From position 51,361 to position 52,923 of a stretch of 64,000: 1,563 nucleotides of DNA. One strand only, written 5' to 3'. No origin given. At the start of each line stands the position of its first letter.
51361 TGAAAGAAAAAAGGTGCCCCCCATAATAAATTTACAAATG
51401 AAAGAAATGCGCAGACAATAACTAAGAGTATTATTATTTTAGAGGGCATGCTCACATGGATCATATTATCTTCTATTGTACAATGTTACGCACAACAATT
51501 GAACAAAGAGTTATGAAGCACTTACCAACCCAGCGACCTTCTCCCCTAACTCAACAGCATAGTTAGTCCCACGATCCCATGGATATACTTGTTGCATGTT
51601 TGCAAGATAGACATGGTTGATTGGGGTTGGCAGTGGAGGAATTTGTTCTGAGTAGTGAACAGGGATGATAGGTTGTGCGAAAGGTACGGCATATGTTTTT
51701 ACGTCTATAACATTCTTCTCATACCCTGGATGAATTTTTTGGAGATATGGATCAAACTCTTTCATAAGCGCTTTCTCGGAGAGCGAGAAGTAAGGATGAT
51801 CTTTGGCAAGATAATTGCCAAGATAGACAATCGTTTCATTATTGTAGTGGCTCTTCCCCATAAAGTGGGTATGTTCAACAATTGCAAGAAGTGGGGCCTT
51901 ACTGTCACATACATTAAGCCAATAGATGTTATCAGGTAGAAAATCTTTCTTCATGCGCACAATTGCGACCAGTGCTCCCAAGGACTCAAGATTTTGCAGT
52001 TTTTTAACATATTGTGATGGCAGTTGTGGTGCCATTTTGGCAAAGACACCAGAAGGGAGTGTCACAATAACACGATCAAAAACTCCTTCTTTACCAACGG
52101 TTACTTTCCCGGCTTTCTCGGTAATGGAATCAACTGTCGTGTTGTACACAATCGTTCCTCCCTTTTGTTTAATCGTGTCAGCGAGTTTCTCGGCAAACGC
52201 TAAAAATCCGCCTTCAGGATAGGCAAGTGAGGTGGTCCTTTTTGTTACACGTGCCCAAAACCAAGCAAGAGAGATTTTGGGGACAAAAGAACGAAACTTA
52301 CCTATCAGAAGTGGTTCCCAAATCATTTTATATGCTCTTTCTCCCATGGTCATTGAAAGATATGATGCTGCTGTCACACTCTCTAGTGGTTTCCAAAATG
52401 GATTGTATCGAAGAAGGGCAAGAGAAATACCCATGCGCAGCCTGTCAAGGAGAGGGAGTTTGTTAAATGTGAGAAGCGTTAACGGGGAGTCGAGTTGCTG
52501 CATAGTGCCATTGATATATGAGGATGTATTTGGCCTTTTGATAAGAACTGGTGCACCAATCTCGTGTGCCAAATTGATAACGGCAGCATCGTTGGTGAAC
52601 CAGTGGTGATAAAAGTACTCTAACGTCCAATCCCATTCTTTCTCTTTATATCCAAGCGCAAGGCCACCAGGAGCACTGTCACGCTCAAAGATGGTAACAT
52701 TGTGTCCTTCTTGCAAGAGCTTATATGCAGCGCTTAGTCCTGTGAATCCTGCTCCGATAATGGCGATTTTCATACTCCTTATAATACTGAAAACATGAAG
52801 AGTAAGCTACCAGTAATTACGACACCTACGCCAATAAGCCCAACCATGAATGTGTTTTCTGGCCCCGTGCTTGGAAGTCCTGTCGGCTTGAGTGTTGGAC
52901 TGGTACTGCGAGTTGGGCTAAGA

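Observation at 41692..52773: Eleven-kb surface glycopolymer locus: LCP ligase, YYY/DUF2298, PMT-like GT-C, two HPDER GT-C paralogues, epimerase, HAD, FAD oxidoreductase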

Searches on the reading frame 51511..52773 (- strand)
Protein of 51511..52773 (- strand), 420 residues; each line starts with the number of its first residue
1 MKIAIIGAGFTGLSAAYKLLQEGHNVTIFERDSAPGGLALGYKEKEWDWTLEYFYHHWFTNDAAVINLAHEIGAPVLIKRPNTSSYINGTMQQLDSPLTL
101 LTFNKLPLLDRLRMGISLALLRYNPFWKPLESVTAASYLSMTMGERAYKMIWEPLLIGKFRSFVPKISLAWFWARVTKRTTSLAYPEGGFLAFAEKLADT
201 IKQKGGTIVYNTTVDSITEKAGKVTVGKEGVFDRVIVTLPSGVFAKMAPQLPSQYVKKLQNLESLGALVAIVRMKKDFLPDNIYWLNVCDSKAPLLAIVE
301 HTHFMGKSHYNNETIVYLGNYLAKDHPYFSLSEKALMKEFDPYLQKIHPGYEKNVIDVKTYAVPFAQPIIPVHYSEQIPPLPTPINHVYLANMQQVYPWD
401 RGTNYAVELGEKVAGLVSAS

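Call 3: search_protein_families(library=pfam, proteins=[window:51511-52773:-], max_evalue=0.01)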
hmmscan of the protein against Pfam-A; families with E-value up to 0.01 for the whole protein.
window:51511-52773:- (420 aa): 14 families
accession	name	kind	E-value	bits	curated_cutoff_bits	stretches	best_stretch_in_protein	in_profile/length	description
PF01593.30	Amino_oxidase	-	1.7e-31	110.4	19.8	1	10-394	1-419/443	Flavin containing amine oxidoreductase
PF01266.30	DAO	-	7.8e-16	59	27.9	2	2-36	1-35/353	FAD dependent oxidoreductase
PF13450.12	NAD_binding_8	-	7.5e-12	45.8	21.9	1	5-64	1-60/68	NAD(P)-binding Rossmann-like domain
PF00070.33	Pyr_redox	-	3e-08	34.5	22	1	2-35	1-34/82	Pyridine nucleotide-disulphide oxidoreductase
PF07992.20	Pyr_redox_2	-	1.2e-05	25.4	26.1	1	1-32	1-33/291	Pyridine nucleotide-disulphide oxidoreductase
PF01946.23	Thi4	-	6.7e-05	22.7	26.2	1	2-38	19-56/235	Thi4 family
PF13454.12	NAD_binding_9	-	7.9e-05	23.1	21.8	1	4-42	1-43/155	FAD-NAD(P)-binding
PF02558.23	ApbA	-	0.00038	20.5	22.2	0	3-32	1-30/150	Ketopantoate reductase PanE/ApbA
PF00890.30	FAD_binding_2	-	0.00043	20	20.4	1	3-36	2-35/414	FAD binding domain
PF03486.20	HI0933_like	-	0.00093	19.1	50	1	2-36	2-36/244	HI0933-like protein Rossmann domain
PF12831.13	FAD_oxidored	-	0.0011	18.8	27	1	3-39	2-38/416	FAD dependent oxidoreductase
PF03807.23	F420_oxidored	-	0.0044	18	21.6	0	2-32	1-33/94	NADP oxidoreductase coenzyme F420-dependent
PF00743.25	FMO-like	-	0.0066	15.4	22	0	2-39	3-40/532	Flavin-binding monooxygenase-like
PF21799.2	MurD-like_N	-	0.0077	16.9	27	0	2-39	2-39/88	Mur ligase MurD-like, N-terminal domain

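Call 4: search_protein_families(library=ncbifam, proteins=[window:51511-52773:-], max_evalue=0.01)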
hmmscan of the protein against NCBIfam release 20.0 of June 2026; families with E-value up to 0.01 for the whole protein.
window:51511-52773:- (420 aa): 68 families (the best 25 are shown)
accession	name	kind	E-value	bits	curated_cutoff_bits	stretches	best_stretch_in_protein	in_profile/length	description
NF005560.0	PRK07233.1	equivalog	6.2e-120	401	252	1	1-417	1-428/435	hypothetical protein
TIGR03467.1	HpnE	equivalog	2.1e-23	83.3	283.05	1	3-264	1-284/430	hydroxysqualene dehydroxylase HpnE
NF005548.0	PRK07208.1-4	equivalog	7.2e-22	77.6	389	2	2-151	5-150/488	hypothetical protein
NF005547.0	PRK07208.1-3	equivalog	9.5e-16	57.6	380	1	2-268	6-288/465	hypothetical protein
TIGR02734.1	crtI_fam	subfamily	6e-14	51.6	238.1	2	4-46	2-44/504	phytoene desaturase family protein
NF058655.1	CrtID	equivalog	2.8e-11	42.9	640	1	3-49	1-47/478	bifunctional phytoene desaturase/3,4-desaturase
NF045637.1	carotdesatCrtDProt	equivalog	1.1e-10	40.7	580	1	3-37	1-35/485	1-hydroxycarotenoid 3,4-desaturase CrtD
NF009410.0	PRK12771.1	subfamily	1.2e-10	40.6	516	1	2-38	140-176/566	NAD(P)-binding protein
TIGR02733.1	desat_CrtD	equivalog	6.9e-10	38.2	549.7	1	2-47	3-48/492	C-3',4' desaturase CrtD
NF009454.0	PRK12814.1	equivalog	1.1e-09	37.2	916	1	2-38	195-231/657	putative NADPH-dependent glutamate synthase small subunit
NF005545.0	PRK07208.1-1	equivalog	1.1e-09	37.2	451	1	2-85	9-91/504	hypothetical protein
TIGR00562.1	proto_IX_ox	equivalog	1.2e-09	37.3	97.85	1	2-170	4-175/470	protoporphyrinogen oxidase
NF001933.0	PRK00711.1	subfamily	3.3e-09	36.3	383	1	1-36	1-36/429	D-amino acid dehydrogenase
TIGR02732.1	zeta_caro_desat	equivalog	5.5e-09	35.5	622.15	1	2-95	1-96/474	9,9'-di-cis-zeta-carotene desaturase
NF009074.0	PRK12409.1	equivalog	5.9e-08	32.3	494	1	2-33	3-34/410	D-amino acid dehydrogenase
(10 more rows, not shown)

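Call 13: search_solved_structures(query=window:51511-52773:-, max_evalue=0.001)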
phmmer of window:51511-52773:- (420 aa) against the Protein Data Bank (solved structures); distinct sequences matched with E-value up to 0.001: 23.
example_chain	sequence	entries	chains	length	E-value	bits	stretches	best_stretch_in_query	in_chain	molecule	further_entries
7rt0_A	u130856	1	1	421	2.4e-07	32.9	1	2-38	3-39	4-methylaminobutanoate oxidase (methylamine-forming)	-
1f8r_A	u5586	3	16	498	2.3e-06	29.7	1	3-50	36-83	L-AMINO ACID OXIDASE | L-amino-acid oxidase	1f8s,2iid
5ts5_A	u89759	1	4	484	1.9e-05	26.6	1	2-49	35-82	Amine oxidase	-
4e0v_A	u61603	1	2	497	2e-05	26.6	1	2-49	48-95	L-amino-acid oxidase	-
1reo_A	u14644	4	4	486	3.4e-05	25.8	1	3-50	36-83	AHPLAAO | L-amino acid oxidase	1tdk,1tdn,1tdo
1sez_A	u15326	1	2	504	3.5e-05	25.8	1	2-44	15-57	Protoporphyrinogen oxidase, mitochondrial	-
9rvj_A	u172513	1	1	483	0.00019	23.4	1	2-52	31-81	Tetrapodal ancestor of L-amino acid oxidase: Q225H - W377I double mutant with phenylalanin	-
9rum_A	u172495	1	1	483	0.00019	23.3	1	2-52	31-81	Tetrapodal ancestor of L-amino acid oxidase: Q225A mutant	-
9run_A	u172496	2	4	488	0.0002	23.3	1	2-52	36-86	Tetrapodal ancestor of L-amino acid oxidase: Q225H-W377I double mutant | Tetrapodal ancestor of L-amino acid oxidases: W377I mutant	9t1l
9t73_B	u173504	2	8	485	0.0002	23.3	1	2-52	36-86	Tetrapodal ancestor of L-amino acid oxidases: I224A-Q225H-P361-PREGA-L367 bound to phenyla | Tetrapodal ancestor of L-amino acid oxidase: I224A-Q225H-P361-PREGA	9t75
9rvh_A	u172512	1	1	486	0.0002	23.3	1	2-52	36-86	Tetrapodal ancestor of L-amino acid oxidase: Q225A-Loop (P361-PREGA-L367) mutant with phen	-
9qs1_A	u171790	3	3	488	0.0002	23.3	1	2-52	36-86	Tetrapodal ancestor of L-amino acis oxidases | Tetrapodal ancestor of L-amino acid oxidases | Tetrapodal ancestor of L-amino acid oxidases co-crystallised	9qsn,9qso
4rep_A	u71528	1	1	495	0.00022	23.2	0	4-39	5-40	Gamma-carotene desaturase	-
7mfm_I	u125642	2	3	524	0.00027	22.9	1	2-39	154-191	Glutamate synthase (NADPH) small chain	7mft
5vj7_A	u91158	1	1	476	0.00031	22.7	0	2-39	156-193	Oxidoreductase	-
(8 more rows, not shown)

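Call 31: find_homologous_proteins(query=window:51511-52773:-, max_evalue=0.00001)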
Query window:51511-52773:- (420 aa): 6579 proteins with E <= 0.00001 among 8000 candidates; the best 120 are listed.
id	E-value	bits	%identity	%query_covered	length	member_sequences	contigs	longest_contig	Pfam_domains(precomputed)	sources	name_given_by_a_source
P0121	1.4e-192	658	66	100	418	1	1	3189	PF01946.24,PF01266.31,PF01593.31,PF13450.13,PF07992.21,PF00070.34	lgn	-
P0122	1.5e-192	658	67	98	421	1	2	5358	PF01266.31,PF01593.31,PF13450.13,PF07992.21,PF00070.34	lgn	-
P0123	1.9e-192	658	68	100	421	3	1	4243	PF01266.31,PF01593.31,PF13450.13,PF00070.34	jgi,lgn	jgi:protoporphyrinogen oxidase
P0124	2.8e-192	657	65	100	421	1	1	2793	PF01266.31,PF01593.31,PF13450.13,PF00070.34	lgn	-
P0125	1.8e-189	648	65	100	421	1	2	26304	PF01946.24,PF01266.31,PF01593.31,PF13450.13,PF00890.31,PF07992.21,PF00070.34,PF03486.21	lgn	-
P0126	1.8e-188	644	64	100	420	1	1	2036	PF01266.31,PF01593.31,PF13450.13,PF00890.31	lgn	-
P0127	2.1e-188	644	66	99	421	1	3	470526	PF01266.31,PF01593.31,PF13450.13,PF00070.34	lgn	-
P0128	5.5e-188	643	64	100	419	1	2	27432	PF01266.31,PF01593.31,PF13450.13,PF00070.34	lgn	-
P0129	1.2e-187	642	64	100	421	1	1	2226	PF01266.31,PF01593.31,PF13450.13,PF07992.21,PF00070.34,PF13454.13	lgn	-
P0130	3.0e-187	640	64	99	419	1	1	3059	PF01266.31,PF01593.31,PF13450.13,PF07992.21,PF00070.34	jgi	jgi:protoporphyrinogen oxidase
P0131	8.7e-187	639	64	99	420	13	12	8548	PF01266.31,PF01593.31,PF13450.13,PF00070.34,PF21799.3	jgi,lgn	jgi:protoporphyrinogen oxidase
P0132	3.9e-186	637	63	100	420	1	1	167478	PF01266.31,PF01593.31,PF13450.13,PF07992.21,PF00070.34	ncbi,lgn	-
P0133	4.0e-186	637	64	100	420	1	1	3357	PF01266.31,PF01593.31,PF13450.13,PF00070.34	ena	-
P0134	1.3e-185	635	64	100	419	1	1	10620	PF01266.31,PF01593.31,PF13450.13,PF00070.34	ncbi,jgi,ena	-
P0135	1.3e-185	635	65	100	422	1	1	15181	PF01266.31,PF01593.31,PF13450.13,PF07992.21,PF00070.34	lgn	-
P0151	2.2e-183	628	62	99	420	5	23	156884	PF01266.31,PF01593.31,PF13450.13,PF00070.34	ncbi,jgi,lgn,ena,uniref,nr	ncbi:MAG: hypothetical protein UU81_C0002G0015 [Microgenomates group bacterium GW2011_GWC1_41_8]|uni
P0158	2.9e-181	621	62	100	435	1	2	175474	PF01266.31,PF01593.31,PF13450.13,PF07992.21,PF00070.34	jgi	jgi:protoporphyrinogen oxidase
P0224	1.2e-171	589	58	100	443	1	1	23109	PF01266.31,PF01593.31,PF13450.13,PF07992.21,PF00070.34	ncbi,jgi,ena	-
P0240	2.5e-169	581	58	99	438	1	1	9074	PF01946.24,PF01266.31,PF01593.31,PF13450.13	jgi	-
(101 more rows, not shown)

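Call 34: search_solved_structures(query=A2, max_evalue=0.01)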
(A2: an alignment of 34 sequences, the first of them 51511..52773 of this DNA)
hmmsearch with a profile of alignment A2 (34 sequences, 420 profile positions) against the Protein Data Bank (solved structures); distinct sequences matched with E-value up to 0.01: 123 (the best 60 are shown).
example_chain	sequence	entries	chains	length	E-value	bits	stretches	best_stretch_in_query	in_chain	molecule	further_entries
3nrn_A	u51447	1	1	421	2.3e-11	46.3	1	1-248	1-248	uncharacterized protein PF1083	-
4e0v_A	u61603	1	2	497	1.6e-09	40.3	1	2-49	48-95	L-amino-acid oxidase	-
5ts5_A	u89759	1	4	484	1.6e-09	40.3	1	2-49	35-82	Amine oxidase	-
4rep_A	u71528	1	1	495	2.8e-09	39.4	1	3-45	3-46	Gamma-carotene desaturase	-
1f8r_A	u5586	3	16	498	5.1e-09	38.6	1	3-49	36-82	L-AMINO ACID OXIDASE | L-amino-acid oxidase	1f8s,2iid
1reo_A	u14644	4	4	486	8.8e-09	37.8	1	3-49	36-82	AHPLAAO | L-amino acid oxidase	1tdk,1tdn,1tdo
2z5y_A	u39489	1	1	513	3.5e-08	35.9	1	3-417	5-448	Amine oxidase [flavin-containing] A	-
2z5x_A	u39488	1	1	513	5.4e-08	35.2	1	3-417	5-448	Amine oxidase [flavin-containing] A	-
2bxr_A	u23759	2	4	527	6.1e-08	35.1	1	3-417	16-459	AMINE OXIDASE [FLAVIN-CONTAINING] A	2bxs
5z2g_A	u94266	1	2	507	1.5e-07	33.8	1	3-50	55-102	L-amino acid oxidase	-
3kve_A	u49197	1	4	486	1.7e-07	33.6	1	3-49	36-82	L-amino acid oxidase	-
3ka7_A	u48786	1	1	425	3.5e-07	32.6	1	1-49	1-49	Oxidoreductase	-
1sez_A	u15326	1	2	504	5.6e-07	31.9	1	2-46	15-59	Protoporphyrinogen oxidase, mitochondrial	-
1o5w_A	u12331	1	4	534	6.3e-07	31.7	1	3-301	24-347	Amine oxidase [flavin-containing] A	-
5vj7_A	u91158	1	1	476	1.2e-06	30.8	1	2-38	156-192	Oxidoreductase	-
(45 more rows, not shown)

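Call 42: list_cluster_members(proteins=[P0001, window:51511-52773:-, window:60731-62371:+])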
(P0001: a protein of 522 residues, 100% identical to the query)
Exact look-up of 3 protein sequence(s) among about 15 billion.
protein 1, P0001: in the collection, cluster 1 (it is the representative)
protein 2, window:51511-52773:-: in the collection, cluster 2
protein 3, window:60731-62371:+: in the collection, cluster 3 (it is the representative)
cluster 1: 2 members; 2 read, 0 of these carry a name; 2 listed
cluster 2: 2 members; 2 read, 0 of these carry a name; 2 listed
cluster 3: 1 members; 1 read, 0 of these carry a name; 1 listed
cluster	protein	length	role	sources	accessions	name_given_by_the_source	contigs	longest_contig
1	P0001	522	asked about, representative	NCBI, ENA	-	-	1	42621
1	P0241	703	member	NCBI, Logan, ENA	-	-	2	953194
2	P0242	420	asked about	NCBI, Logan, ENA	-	-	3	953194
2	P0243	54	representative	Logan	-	-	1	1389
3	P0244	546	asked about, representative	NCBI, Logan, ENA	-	-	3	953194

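Call 82: find_encoding_contigs(protein=P0151, flank=9000, max_places=1)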
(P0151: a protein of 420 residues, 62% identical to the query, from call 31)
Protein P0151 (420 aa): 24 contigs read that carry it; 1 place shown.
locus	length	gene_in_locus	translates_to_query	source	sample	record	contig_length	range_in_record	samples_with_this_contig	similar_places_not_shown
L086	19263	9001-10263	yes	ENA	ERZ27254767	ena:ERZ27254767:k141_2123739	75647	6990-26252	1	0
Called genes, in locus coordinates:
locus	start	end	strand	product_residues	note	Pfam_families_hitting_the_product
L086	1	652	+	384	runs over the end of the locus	PF00534:Glycos_transf_1, PF13692:Glyco_trans_1_4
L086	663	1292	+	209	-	PF01209:Ubie_methyltran (weak), PF13489:Methyltransf_23, PF07021:MetW (weak), PF13847:Methyltransf_31, PF08241:Methyltransf_11, PF08242:Methyltransf_12, PF13649:Methyltransf_25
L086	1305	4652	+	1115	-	PF18915:DUF5667 (weak)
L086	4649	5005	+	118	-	-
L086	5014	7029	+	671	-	-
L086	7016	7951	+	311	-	PF00535:Glycos_transf_2, PF10111:Glyco_tranf_2_2 (weak)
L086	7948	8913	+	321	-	PF00106:adh_short (weak), PF01073:3Beta_HSD, PF01370:Epimerase, PF02719:Polysacc_synt_2 (weak), PF04321:RmlD_sub_bind, PF07993:NAD_binding_4 (weak), PF16363:GDP_Man_Dehyd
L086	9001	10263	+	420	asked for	PF00070:Pyr_redox (faint), PF01266:DAO, PF01593:Amino_oxidase, PF13450:NAD_binding_8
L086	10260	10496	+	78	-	-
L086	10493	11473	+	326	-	PF01073:3Beta_HSD, PF01370:Epimerase, PF02719:Polysacc_synt_2, PF04321:RmlD_sub_bind, PF05368:NmrA (faint), PF08659:KR (weak), PF13460:NAD_binding_10 (weak), PF16363:GDP_Man_Dehyd, +1 more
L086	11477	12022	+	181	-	PF13439:Glyco_transf_4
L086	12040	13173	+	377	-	PF13439:Glyco_transf_4, PF20706:GT4-conflict, PF00534:Glycos_transf_1, PF13692:Glyco_trans_1_4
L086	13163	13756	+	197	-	PF00132:Hexapep, PF14602:Hexapep_2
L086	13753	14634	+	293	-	PF00535:Glycos_transf_2, PF10111:Glyco_tranf_2_2, PF13641:Glyco_tranf_2_3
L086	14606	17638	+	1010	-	-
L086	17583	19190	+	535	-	PF13231:PMT_2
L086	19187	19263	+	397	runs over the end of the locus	PF13439:Glyco_transf_4 (weak), PF00534:Glycos_transf_1, PF13692:Glyco_trans_1_4, PF13524:Glyco_trans_1_2 (weak)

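Call 83: find_encoding_contigs(protein=P0240, flank=9000, max_places=1)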
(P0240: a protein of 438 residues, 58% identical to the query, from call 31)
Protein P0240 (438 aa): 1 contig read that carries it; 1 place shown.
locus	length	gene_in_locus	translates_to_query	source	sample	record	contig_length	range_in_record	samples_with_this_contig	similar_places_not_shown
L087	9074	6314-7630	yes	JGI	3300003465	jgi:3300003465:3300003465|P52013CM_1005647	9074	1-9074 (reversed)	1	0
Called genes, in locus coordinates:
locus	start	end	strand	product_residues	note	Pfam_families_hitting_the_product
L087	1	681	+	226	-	?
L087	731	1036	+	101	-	-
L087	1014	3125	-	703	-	PF00009:GTP_EFTU, PF03144:GTP_EFTU_D2, PF22042:EF-G_D2, PF14492:EFG_III, PF16658:RF3_C, PF03764:EFG_IV, PF00679:EFG_C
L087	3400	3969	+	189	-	-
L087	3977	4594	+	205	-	PF04350:PilO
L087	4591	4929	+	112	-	-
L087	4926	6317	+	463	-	PF16656:Pur_ac_phosph_N, PF19077:Big_13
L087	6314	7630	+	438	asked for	PF01266:DAO, PF01593:Amino_oxidase, PF01946:Thi4 (weak), PF13450:NAD_binding_8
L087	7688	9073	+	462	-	?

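Call 85: search_protein_representatives(protein=window:51511-52773:-)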
Query: 420 residues. Proteins with E-value up to 0.001 (for the whole library): 4132; up to 1e-10: 2027; up to 1e-30: 775. The best 150 are listed.
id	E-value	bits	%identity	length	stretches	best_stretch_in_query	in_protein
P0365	3.2e-164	562.9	58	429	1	1-415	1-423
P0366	1.5e-118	412.4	44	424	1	1-418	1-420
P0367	2.8e-117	408.3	46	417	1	4-415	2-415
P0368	4.9e-117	407.5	49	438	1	6-417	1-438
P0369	4.4e-114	397.8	45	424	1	1-418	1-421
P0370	3.5e-113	394.8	58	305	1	117-415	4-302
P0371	9.8e-113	393.3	50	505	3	1-222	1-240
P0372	6.3e-111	387.4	48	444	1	1-417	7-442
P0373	3.2e-109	381.7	45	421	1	1-415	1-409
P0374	7.1e-109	380.6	55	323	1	1-317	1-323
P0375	3.1e-108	378.5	43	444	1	2-415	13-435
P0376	4.6e-107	374.6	43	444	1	2-417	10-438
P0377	1.2e-106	373.3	44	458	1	2-417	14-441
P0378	1.5e-105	369.7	44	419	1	1-418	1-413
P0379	1.7e-105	369.5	48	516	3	255-417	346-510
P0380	6.0e-105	367.7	42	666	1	1-412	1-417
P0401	1.0e-94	334.0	38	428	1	1-419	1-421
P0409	1.4e-90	320.4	45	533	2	93-415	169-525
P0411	2.4e-90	319.6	37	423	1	1-417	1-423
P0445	3.6e-78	279.4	35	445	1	1-417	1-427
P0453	8.9e-77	274.9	35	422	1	1-413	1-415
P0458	2.3e-75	270.2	36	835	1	2-418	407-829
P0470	2.0e-73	263.8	35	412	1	1-414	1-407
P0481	3.4e-72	259.8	34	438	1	3-418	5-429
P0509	3.0e-67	243.5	33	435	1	3-417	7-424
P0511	8.7e-67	241.9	36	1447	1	2-418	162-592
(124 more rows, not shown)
